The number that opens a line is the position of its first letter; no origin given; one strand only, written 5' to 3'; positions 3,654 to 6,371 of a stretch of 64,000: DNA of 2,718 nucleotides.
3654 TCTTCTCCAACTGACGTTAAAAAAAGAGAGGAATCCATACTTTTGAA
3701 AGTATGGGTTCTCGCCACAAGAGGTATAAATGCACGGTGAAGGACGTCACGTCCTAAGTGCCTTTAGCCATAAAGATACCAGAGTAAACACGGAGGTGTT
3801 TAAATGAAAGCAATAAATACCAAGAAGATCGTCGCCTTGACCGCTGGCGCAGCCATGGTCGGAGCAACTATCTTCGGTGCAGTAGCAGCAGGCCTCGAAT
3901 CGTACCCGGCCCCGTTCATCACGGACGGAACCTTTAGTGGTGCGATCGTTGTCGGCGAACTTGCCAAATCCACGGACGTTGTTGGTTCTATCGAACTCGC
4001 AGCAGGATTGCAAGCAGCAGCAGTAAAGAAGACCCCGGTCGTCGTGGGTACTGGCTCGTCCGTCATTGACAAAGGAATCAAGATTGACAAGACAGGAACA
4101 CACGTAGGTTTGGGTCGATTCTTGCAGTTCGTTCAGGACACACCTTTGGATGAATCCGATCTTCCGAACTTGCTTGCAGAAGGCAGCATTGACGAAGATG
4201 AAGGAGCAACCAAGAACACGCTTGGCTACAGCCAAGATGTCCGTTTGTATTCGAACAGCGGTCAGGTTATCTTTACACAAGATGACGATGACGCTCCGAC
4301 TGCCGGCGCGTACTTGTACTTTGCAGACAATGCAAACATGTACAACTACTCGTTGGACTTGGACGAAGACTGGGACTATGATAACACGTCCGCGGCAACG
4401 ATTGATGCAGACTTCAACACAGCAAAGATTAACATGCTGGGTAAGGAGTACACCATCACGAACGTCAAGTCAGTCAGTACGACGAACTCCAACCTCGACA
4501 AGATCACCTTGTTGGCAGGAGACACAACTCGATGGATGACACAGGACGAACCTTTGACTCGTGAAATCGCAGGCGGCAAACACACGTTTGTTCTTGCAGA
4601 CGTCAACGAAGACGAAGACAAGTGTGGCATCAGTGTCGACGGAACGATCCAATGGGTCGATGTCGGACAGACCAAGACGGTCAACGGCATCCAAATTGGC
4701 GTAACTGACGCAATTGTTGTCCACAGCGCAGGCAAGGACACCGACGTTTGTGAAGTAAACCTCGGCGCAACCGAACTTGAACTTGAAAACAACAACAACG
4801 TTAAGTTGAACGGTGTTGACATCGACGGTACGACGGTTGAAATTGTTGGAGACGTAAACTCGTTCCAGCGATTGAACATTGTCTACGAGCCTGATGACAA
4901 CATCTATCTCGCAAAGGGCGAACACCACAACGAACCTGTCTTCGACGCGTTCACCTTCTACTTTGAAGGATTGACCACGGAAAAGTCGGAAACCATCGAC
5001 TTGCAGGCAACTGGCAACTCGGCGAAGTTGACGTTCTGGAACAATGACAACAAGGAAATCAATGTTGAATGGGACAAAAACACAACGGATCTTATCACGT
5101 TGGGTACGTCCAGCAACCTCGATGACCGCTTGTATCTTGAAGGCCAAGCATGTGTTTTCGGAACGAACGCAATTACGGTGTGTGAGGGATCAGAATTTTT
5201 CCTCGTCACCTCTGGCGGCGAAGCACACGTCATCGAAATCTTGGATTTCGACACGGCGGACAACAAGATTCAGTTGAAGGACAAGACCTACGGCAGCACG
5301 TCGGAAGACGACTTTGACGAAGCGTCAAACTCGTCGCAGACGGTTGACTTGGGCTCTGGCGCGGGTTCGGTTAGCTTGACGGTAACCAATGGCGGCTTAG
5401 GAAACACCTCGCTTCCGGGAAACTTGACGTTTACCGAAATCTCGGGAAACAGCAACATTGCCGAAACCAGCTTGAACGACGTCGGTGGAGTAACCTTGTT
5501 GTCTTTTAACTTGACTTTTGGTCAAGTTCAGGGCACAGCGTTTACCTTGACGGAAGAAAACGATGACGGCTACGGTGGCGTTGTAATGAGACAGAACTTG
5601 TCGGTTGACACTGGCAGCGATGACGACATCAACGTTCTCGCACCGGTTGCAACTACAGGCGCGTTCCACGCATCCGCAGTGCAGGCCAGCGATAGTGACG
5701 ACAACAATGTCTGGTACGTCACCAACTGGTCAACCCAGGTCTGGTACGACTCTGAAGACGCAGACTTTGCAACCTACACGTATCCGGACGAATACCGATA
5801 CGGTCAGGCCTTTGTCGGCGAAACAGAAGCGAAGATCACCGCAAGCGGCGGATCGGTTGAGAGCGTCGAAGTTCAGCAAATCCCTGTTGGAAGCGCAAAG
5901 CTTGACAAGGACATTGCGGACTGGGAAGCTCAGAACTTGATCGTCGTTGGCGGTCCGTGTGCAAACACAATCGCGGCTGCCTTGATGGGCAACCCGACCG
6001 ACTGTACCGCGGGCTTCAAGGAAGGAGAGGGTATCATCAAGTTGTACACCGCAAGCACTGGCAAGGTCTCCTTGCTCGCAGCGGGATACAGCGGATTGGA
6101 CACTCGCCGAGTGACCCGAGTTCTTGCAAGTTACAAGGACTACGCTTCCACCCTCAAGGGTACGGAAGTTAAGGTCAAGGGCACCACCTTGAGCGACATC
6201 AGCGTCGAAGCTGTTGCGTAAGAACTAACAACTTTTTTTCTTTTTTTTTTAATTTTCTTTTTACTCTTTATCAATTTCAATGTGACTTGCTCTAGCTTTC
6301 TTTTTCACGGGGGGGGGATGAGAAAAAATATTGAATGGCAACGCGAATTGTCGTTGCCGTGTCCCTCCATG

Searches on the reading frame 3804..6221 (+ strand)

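Call 11: search_protein_families(library=ncbifam, proteins=[window:3804-6221:+], max_evalue=0.00001)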
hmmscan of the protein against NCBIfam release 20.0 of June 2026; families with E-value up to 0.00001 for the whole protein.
window:3804-6221:+ (805 aa): 1 family
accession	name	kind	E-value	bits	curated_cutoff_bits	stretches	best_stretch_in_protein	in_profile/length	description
TIGR01564.1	S_layer_MJ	subfamily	2.9e-06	26.2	25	0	7-97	1-94/571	S-layer protein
